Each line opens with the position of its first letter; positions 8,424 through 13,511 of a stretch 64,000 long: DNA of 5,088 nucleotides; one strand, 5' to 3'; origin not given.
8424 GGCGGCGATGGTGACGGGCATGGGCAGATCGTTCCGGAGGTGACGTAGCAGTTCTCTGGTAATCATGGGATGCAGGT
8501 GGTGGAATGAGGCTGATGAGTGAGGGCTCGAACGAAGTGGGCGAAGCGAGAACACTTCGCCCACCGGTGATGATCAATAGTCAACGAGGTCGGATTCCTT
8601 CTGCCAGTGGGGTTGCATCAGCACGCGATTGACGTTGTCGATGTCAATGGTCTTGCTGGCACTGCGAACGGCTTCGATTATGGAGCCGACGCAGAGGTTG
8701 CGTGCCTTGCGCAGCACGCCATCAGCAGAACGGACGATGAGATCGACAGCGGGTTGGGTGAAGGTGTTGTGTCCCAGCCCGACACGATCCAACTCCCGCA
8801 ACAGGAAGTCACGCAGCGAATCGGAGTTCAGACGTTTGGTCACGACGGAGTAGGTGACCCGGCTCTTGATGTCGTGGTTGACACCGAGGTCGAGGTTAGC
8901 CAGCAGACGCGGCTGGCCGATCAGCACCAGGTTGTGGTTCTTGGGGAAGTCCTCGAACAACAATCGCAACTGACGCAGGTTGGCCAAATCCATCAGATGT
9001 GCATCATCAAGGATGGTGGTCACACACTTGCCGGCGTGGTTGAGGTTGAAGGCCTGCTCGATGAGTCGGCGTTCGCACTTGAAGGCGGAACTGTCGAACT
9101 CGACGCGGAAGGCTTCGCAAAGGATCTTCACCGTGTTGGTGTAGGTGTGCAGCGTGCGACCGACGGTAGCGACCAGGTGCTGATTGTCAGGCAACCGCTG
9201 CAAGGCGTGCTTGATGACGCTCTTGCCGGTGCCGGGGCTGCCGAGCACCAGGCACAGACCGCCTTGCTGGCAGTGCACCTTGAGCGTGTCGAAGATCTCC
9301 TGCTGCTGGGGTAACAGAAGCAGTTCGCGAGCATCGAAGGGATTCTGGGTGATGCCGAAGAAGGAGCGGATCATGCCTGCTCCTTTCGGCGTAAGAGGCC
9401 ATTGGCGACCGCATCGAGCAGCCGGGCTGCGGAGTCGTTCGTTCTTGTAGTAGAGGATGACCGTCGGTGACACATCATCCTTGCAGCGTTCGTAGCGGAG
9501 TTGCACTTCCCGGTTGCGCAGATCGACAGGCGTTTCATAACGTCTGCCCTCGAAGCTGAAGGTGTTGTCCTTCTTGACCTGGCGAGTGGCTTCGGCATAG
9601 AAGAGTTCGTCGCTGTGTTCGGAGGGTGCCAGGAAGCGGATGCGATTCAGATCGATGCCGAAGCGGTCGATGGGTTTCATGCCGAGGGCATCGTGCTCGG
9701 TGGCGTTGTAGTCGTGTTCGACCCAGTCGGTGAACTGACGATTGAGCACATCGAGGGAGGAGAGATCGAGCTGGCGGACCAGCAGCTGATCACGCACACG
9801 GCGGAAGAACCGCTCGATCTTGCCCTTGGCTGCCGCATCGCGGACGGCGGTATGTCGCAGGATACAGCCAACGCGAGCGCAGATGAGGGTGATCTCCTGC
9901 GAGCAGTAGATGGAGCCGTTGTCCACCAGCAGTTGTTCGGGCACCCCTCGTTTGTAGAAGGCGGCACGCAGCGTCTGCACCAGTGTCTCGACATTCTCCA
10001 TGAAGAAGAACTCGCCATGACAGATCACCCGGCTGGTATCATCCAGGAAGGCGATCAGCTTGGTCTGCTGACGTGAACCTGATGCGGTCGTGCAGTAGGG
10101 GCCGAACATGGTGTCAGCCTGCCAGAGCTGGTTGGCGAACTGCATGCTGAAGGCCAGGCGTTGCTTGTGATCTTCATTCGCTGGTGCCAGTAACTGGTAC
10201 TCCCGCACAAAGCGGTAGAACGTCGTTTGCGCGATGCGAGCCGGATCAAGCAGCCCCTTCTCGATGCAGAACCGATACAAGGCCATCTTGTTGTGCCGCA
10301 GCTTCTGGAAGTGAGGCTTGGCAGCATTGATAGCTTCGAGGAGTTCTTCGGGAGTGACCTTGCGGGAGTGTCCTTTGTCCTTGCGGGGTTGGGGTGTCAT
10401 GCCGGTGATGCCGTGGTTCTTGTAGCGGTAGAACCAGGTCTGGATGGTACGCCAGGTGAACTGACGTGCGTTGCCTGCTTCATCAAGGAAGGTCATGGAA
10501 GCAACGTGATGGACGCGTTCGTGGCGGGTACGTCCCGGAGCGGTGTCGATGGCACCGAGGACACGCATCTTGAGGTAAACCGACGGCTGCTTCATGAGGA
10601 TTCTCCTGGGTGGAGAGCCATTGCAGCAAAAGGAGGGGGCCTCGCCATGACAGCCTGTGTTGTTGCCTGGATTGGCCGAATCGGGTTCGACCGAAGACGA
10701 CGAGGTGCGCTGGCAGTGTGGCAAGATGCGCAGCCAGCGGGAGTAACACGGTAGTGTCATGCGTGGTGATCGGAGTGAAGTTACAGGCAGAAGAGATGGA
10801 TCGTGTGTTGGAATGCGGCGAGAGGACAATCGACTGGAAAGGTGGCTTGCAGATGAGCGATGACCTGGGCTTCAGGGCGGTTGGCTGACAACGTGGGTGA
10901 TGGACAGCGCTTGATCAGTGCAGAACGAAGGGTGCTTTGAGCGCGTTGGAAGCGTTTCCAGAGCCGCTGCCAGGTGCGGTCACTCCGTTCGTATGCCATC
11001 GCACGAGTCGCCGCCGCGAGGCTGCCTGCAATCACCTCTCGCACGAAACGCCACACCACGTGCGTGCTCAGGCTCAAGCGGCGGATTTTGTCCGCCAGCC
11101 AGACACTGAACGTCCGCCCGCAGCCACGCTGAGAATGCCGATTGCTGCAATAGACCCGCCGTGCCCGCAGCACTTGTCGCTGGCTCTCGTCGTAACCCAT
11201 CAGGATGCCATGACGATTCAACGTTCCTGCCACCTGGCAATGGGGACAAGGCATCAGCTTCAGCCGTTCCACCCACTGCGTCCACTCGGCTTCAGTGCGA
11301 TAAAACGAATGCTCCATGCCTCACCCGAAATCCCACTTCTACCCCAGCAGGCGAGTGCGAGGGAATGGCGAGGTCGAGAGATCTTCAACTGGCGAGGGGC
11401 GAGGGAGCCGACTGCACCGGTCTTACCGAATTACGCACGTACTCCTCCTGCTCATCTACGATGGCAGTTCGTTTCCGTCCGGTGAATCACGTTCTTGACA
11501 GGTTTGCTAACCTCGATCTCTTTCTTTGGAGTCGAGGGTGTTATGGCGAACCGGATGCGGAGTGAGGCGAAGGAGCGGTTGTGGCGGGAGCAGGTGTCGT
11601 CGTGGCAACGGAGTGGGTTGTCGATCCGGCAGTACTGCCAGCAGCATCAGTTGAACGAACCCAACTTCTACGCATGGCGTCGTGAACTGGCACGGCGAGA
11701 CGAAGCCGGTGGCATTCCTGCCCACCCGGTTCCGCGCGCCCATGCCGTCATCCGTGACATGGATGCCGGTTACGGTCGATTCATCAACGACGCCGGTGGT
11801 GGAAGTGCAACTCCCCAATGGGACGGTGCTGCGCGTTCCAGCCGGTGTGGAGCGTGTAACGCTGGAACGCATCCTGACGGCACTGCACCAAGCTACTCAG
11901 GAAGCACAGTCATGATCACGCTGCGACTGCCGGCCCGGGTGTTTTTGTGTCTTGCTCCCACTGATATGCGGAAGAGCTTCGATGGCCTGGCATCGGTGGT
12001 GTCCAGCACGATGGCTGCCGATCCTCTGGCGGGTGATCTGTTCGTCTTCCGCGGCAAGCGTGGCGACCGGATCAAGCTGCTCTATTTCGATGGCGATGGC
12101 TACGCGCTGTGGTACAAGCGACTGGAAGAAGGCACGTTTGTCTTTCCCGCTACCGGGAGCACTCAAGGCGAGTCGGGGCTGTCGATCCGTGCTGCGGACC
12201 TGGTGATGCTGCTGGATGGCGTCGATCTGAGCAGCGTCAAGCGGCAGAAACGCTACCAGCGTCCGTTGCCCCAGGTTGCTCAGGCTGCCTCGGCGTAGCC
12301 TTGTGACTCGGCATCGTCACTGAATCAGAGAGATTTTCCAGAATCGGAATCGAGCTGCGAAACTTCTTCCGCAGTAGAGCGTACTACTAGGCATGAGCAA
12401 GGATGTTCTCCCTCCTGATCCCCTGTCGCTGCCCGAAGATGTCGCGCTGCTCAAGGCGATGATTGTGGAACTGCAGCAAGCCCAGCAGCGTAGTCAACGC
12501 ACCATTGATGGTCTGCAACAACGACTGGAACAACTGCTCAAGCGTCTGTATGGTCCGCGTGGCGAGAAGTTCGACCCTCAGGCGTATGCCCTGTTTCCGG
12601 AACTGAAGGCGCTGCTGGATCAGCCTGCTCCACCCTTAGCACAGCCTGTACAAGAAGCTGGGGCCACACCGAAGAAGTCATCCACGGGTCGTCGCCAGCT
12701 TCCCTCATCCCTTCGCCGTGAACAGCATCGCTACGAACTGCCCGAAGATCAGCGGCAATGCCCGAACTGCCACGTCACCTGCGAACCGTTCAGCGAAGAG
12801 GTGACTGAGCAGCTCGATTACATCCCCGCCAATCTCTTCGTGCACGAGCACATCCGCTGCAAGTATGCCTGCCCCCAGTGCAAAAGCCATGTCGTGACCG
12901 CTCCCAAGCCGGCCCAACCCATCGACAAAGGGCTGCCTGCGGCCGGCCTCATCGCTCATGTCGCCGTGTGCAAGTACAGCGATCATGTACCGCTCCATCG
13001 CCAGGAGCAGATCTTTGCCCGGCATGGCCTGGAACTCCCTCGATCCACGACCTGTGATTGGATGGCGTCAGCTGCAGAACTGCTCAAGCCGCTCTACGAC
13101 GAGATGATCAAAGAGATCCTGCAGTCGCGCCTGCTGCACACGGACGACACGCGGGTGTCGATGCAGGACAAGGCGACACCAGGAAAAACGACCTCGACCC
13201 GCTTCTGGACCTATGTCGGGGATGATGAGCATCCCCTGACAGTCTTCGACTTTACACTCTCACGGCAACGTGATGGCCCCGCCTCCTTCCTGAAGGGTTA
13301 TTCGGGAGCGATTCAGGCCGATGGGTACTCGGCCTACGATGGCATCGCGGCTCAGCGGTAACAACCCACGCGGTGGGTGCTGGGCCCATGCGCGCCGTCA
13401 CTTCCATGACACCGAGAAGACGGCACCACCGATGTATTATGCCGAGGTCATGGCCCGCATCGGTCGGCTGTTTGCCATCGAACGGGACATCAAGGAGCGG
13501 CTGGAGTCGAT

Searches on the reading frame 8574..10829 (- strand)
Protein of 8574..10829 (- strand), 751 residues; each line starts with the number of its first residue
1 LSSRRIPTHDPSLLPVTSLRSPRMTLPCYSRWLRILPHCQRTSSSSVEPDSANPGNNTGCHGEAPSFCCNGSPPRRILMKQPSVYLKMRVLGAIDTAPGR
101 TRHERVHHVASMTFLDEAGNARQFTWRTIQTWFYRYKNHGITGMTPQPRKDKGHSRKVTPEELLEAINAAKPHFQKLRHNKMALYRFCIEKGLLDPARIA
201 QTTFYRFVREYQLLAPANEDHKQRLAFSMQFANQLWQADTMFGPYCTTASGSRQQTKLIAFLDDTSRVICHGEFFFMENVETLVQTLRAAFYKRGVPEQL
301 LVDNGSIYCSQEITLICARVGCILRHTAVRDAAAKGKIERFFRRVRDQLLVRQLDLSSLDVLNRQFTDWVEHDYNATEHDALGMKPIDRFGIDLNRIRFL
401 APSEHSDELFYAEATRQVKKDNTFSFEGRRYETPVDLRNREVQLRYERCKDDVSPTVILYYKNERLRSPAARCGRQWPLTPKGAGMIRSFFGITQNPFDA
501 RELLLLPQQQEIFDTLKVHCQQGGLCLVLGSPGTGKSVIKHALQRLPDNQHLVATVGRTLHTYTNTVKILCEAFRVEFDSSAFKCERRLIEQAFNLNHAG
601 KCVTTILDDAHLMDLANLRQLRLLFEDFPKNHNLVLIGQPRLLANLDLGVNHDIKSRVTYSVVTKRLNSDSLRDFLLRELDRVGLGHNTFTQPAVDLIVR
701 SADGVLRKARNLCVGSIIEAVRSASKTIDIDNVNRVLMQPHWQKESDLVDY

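Call 116: search_protein_families(library=pfam, proteins=[window:8574-10829:-], max_evalue=0.001)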
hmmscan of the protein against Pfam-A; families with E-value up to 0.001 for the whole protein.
window:8574-10829:- (751 aa): 5 families
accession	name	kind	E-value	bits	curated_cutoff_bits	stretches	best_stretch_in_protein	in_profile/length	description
PF00665.32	rve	-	4.9e-12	46.4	32.6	1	232-330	4-100/102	Integrase core domain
PF13401.12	AAA_22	-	9.1e-12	45.9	27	1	522-643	4-127/130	AAA domain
PF13683.12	rve_3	-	8.8e-07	29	26.5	1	324-386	5-66/67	Integrase core domain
PF13191.12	AAA_16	-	8.1e-06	26.9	32.6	1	508-637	8-167/167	AAA ATPase domain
PF13565.12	HTH_32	-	0.00015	22.7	33.7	1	128-170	1-41/73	Homeodomain-like domain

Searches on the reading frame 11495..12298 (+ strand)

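Call 116: search_protein_families(library=pfam, proteins=[window:11495-12298:+], max_evalue=0.001)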
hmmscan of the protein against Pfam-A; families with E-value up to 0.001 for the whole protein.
window:11495-12298:+ (267 aa): 1 family
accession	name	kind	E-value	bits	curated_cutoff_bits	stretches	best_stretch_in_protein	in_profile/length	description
PF05717.18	TnpB_IS66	-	3.9e-33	113.8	26.6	1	148-249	2-100/101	IS66 Orf2 like protein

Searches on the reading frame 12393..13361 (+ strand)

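Call 116: search_protein_families(library=pfam, proteins=[window:12393-13361:+], max_evalue=0.001)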
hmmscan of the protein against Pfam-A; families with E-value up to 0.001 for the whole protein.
window:12393-13361:+ (322 aa): 3 families
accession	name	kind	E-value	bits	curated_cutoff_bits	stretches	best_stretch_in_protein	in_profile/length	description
PF03050.20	DDE_Tnp_IS66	-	4.3e-43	148.2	23.1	1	179-319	1-142/284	Transposase IS66 family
PF13005.12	zf-IS66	-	2.1e-13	50.9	27.3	1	121-163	2-45/46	zinc-finger binding domain of transposase IS66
PF13007.12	LZ_Tnp_IS66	-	3.5e-06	28.1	22.9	1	41-110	2-69/71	Transposase C of IS166 homeodomain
